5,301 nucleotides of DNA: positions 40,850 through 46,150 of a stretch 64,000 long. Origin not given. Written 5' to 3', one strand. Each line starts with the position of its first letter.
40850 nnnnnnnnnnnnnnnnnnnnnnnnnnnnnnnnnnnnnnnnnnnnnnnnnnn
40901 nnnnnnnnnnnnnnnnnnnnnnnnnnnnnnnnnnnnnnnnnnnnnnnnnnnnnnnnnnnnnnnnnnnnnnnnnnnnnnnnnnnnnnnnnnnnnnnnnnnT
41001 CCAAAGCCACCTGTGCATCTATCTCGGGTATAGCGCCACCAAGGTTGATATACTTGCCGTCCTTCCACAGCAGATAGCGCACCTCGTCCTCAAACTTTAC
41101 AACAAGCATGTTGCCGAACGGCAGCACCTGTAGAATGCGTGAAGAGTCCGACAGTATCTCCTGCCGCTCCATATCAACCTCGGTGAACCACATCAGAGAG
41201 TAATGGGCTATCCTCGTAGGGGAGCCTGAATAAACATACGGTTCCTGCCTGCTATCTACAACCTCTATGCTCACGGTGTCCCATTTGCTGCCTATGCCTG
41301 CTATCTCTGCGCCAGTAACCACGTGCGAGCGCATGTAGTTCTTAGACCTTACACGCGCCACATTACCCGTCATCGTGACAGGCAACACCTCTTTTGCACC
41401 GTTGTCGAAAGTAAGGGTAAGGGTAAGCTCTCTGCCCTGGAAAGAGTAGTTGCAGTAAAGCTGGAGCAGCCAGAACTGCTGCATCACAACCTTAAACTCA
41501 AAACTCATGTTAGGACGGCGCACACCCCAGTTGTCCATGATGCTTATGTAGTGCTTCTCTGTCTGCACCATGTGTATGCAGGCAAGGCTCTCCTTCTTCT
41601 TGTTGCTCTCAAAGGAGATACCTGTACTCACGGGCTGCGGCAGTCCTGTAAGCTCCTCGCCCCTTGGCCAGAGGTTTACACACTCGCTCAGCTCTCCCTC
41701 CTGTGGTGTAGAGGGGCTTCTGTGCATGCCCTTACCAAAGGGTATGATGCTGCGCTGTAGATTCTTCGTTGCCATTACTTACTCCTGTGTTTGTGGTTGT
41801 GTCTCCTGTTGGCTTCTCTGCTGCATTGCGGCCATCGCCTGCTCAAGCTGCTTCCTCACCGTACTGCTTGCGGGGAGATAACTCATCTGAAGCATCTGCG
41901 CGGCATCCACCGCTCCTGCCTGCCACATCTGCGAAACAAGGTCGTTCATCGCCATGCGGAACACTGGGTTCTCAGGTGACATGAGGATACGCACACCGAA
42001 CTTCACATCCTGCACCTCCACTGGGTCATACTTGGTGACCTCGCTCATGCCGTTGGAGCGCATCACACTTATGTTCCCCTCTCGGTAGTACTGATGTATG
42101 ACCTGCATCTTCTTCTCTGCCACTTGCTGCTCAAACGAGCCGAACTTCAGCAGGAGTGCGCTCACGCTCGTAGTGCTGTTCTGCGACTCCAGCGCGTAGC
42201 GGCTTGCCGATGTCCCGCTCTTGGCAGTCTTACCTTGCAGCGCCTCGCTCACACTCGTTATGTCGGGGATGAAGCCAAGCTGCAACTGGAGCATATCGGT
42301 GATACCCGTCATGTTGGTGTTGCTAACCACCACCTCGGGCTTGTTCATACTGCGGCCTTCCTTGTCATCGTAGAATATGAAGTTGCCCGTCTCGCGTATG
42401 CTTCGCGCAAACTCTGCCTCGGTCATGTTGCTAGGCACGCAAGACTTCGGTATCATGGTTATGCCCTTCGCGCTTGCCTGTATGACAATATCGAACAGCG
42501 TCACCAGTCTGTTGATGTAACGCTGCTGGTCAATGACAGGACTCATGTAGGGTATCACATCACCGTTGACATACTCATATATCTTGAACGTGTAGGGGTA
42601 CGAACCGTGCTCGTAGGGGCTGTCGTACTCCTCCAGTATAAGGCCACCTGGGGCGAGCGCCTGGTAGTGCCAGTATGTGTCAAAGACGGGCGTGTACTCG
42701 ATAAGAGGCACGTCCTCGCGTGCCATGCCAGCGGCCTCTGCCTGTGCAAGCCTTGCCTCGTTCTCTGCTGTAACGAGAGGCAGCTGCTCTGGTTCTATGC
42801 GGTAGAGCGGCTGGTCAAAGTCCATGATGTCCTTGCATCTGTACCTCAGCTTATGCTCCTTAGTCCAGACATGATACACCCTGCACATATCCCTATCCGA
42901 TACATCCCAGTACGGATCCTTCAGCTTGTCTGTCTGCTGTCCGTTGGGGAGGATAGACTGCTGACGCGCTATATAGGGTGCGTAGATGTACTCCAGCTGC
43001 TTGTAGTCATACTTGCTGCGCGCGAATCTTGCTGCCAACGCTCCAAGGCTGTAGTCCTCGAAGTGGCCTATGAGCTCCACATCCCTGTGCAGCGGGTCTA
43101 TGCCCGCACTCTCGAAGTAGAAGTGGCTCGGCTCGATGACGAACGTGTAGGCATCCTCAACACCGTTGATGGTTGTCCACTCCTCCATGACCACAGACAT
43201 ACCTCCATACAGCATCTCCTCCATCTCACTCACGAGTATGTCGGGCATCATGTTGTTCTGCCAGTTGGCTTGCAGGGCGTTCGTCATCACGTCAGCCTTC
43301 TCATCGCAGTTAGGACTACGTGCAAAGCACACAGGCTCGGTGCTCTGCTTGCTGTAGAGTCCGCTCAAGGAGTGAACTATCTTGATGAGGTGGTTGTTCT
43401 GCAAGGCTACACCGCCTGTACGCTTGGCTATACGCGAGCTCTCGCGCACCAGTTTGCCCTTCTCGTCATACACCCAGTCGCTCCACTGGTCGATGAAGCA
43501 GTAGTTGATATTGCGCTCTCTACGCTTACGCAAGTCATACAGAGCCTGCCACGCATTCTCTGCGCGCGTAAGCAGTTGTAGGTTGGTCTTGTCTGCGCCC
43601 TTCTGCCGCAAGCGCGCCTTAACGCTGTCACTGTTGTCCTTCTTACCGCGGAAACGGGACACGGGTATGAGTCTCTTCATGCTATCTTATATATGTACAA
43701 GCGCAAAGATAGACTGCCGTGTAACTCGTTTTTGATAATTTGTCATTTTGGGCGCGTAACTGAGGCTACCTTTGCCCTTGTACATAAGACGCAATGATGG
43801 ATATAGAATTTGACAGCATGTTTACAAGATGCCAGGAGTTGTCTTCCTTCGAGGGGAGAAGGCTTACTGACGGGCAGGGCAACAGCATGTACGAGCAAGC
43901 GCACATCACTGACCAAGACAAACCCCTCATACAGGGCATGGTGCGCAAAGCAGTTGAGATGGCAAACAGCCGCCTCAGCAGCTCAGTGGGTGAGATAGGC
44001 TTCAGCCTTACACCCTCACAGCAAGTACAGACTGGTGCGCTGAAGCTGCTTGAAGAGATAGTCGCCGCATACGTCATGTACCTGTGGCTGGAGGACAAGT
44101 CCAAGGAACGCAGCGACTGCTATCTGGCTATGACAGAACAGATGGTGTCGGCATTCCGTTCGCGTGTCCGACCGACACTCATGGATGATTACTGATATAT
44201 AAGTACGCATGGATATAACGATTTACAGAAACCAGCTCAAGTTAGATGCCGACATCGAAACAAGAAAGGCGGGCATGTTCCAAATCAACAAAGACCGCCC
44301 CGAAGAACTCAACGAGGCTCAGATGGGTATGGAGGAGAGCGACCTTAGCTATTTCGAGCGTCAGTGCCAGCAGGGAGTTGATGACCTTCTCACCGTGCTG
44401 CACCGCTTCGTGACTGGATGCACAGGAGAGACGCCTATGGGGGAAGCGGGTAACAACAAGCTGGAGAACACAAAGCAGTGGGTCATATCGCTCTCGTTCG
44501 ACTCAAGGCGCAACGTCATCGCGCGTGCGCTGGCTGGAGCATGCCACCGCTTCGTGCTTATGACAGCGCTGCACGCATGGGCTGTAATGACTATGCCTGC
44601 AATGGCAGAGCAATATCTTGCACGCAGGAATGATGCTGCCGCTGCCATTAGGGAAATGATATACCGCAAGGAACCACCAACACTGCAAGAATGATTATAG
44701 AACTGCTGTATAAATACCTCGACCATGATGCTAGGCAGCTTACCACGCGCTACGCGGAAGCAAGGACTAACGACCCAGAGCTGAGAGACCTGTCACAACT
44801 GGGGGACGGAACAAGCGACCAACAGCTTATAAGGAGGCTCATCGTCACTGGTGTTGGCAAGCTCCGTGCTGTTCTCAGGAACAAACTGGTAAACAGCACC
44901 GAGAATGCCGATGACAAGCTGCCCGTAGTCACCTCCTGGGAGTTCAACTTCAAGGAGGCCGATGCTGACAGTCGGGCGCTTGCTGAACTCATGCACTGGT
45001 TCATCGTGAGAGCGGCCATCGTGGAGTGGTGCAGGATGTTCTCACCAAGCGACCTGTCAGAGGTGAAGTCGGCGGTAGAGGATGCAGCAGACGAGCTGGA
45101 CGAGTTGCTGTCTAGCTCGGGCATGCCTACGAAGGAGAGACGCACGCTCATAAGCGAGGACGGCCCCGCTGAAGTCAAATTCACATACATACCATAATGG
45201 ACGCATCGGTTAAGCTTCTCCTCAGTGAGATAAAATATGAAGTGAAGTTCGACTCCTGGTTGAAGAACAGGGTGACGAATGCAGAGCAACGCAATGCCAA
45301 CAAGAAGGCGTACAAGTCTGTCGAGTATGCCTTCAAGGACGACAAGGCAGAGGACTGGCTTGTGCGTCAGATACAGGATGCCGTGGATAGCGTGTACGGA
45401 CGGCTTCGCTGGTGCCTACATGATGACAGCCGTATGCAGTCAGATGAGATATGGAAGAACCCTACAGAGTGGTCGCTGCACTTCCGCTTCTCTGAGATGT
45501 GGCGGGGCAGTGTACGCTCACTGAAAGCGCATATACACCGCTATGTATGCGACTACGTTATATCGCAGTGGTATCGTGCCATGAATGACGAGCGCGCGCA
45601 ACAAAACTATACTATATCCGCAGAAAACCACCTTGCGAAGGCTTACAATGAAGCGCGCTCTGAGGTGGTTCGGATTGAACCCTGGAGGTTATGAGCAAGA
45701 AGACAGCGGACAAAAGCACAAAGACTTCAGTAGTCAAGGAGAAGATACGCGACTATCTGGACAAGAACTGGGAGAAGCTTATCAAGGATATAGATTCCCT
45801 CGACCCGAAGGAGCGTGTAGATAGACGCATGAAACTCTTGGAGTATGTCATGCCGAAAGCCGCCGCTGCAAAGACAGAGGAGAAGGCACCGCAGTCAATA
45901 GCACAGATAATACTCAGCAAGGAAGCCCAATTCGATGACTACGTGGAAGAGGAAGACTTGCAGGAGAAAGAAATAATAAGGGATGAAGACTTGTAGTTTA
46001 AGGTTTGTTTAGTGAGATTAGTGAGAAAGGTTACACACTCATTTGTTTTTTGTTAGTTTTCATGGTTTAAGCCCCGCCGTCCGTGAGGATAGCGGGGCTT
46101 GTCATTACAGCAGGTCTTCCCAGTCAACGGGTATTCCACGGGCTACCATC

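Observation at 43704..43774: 17-bp palindrome TTTGA-N7-TCAAA placed exactly 19 bp upstream of the -7 box at four late promoters, including one shared bidirectional site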

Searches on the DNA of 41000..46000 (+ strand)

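Call 7: search_dna_similar(query=window:41000-46000:+, collection=phages, mode=near, max_rows=30)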
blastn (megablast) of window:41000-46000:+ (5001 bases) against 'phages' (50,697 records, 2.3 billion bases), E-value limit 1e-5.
No match.

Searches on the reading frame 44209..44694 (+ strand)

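Call 10: search_protein_families(library=phrogs, proteins=[window:44209-44694:+], max_evalue=0.001)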
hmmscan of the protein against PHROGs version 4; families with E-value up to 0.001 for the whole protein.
window:44209-44694:+ (161 aa): 1 family
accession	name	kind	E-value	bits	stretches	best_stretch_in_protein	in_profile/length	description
phrog_19255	-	unknown function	1.2e-05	26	1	82-157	89-165/173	-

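Call 11: search_protein_families(library=pfam, proteins=[window:44209-44694:+], max_evalue=0.01)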
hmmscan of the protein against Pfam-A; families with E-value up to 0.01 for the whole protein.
window:44209-44694:+ (161 aa): 0 families

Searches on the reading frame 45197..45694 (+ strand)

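Call 119: search_protein_families(library=phrogs, proteins=[window:45197-45694:+], max_evalue=0.001)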
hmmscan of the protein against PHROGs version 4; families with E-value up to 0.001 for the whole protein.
window:45197-45694:+ (165 aa): 1 family
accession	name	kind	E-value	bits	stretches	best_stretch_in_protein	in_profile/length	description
phrog_19255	-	unknown function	2.6e-10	41.2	1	8-148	13-154/173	-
